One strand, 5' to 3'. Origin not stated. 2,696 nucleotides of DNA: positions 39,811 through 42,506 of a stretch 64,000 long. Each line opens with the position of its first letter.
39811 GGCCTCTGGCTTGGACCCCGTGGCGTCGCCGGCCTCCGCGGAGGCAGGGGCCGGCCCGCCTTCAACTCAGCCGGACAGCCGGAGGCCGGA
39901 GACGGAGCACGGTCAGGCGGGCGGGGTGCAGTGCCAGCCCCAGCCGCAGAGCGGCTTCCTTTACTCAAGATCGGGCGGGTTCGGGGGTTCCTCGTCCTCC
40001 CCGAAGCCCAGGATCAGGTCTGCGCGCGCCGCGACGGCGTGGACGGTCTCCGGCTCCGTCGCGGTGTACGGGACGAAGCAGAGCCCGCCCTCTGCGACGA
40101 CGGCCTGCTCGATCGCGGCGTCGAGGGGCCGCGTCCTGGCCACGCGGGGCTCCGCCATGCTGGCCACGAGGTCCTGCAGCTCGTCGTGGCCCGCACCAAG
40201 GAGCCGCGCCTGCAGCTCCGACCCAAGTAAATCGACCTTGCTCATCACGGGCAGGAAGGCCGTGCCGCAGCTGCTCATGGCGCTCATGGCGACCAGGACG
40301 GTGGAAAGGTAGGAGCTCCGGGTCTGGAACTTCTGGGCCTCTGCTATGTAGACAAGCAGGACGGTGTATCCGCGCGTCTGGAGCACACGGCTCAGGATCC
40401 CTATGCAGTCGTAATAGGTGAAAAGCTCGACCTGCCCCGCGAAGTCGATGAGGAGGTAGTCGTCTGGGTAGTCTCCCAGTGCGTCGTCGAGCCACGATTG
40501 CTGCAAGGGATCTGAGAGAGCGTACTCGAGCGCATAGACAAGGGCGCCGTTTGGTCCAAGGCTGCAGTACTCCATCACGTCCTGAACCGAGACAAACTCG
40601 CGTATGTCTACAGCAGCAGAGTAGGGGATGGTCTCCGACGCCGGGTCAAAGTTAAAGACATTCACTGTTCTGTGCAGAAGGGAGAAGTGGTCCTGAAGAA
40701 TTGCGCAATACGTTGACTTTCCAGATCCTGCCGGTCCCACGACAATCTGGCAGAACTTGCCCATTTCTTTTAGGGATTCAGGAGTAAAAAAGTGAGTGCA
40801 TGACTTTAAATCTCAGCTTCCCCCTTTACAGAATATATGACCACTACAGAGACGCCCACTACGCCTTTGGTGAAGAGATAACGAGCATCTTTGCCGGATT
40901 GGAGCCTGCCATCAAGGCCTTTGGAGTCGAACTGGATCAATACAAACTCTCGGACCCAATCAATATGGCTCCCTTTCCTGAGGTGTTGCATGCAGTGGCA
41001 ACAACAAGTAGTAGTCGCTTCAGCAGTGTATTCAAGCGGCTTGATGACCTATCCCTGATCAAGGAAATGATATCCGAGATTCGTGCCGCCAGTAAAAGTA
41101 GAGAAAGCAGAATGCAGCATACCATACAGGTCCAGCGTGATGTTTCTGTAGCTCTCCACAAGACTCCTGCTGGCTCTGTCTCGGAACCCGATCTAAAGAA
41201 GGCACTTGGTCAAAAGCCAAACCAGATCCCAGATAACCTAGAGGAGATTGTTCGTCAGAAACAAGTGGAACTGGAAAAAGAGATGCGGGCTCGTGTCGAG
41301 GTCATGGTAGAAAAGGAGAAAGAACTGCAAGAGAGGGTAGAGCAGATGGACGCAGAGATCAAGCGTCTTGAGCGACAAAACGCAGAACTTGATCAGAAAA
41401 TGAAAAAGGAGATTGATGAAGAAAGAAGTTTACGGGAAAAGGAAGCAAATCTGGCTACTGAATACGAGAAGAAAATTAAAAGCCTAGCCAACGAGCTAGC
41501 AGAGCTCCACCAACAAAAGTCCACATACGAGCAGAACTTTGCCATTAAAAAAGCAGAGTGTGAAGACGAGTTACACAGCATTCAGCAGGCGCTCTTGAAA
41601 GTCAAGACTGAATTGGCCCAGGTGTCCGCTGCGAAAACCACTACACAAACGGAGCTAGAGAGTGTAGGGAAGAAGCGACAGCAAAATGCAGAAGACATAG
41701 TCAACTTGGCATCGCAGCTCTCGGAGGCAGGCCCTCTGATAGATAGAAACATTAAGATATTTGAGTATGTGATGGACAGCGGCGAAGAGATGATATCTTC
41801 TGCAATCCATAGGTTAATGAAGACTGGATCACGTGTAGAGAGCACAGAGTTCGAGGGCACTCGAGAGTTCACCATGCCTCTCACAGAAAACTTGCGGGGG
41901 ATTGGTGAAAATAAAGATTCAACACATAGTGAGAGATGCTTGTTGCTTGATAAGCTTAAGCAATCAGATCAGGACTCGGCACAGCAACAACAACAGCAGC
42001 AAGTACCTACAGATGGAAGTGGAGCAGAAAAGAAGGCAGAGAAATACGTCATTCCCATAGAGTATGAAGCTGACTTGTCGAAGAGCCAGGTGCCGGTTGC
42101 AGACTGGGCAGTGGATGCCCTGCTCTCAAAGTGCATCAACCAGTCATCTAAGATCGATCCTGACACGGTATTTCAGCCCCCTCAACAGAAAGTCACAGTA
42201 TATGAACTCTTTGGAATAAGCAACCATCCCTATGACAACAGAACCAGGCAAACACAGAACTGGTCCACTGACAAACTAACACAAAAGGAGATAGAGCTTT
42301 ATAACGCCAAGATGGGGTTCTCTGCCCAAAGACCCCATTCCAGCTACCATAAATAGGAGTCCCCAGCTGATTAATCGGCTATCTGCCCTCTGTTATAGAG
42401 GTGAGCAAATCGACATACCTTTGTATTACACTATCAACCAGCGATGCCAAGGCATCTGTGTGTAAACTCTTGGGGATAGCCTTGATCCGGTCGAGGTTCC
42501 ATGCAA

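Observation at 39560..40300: Sharp GC-rich island centred on an intergenic region, with GC3 gradients running into both flanking genes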

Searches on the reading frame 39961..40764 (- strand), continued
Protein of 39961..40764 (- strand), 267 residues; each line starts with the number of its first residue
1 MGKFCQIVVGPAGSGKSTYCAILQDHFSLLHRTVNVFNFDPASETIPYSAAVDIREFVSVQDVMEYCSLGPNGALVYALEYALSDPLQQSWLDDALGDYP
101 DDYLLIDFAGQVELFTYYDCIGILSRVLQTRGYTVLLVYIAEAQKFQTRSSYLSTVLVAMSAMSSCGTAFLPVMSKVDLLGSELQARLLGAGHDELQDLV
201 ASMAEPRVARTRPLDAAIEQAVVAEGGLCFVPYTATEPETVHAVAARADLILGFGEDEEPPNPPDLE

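Call 69: find_encoding_contigs(protein=P0145, flank=4000, max_places=1)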
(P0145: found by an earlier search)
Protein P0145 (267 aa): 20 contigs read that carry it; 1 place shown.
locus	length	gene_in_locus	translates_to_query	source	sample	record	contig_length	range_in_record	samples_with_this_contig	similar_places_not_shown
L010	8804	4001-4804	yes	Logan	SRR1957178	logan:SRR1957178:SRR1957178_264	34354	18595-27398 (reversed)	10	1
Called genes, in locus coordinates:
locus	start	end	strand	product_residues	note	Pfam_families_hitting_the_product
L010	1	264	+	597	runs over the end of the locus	PF00515:TPR_1 (faint), PF07719:TPR_2 (faint), PF13371:TPR_9 (faint), PF13414:TPR_11 (faint), PF13428:TPR_14 (faint), PF14559:TPR_19 (faint), PF13431:TPR_17 (faint), PF04733:Coatomer_E (faint), +3 more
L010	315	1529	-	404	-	-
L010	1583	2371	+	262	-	-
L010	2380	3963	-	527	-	-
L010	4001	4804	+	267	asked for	PF03029:ATP_bind_1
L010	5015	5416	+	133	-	PF04099:Sybindin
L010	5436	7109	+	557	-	-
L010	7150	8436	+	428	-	-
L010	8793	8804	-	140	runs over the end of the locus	-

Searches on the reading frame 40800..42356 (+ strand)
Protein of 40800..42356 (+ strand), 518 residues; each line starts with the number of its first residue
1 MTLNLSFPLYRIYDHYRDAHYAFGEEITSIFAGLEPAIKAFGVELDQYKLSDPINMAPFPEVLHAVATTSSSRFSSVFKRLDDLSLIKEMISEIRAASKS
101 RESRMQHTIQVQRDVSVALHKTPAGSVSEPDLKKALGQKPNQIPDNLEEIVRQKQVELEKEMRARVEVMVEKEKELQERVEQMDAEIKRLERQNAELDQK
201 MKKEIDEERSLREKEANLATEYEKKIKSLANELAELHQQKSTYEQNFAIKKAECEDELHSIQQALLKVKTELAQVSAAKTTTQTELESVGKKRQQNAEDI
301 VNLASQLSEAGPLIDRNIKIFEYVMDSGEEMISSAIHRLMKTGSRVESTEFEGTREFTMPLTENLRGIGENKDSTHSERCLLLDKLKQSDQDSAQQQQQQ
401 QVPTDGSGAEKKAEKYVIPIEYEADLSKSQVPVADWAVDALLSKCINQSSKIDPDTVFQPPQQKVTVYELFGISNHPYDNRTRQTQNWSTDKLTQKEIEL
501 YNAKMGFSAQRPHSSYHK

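Call 10: search_protein_families(library=pfam, proteins=[window:40800-42356:+], max_evalue=0.01)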
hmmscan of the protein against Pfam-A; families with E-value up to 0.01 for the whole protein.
window:40800-42356:+ (518 aa): 2 families
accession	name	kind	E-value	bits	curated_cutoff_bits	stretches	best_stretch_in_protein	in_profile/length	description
PF03941.20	INCENP_ARK-bind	-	6.6e-05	23.2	22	1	427-462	11-47/55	Inner centromere protein, ARK binding region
PF25190.1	Tad5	-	0.00036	21.1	27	1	134-200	16-85/123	Type I Thoeris inhibitor Tad5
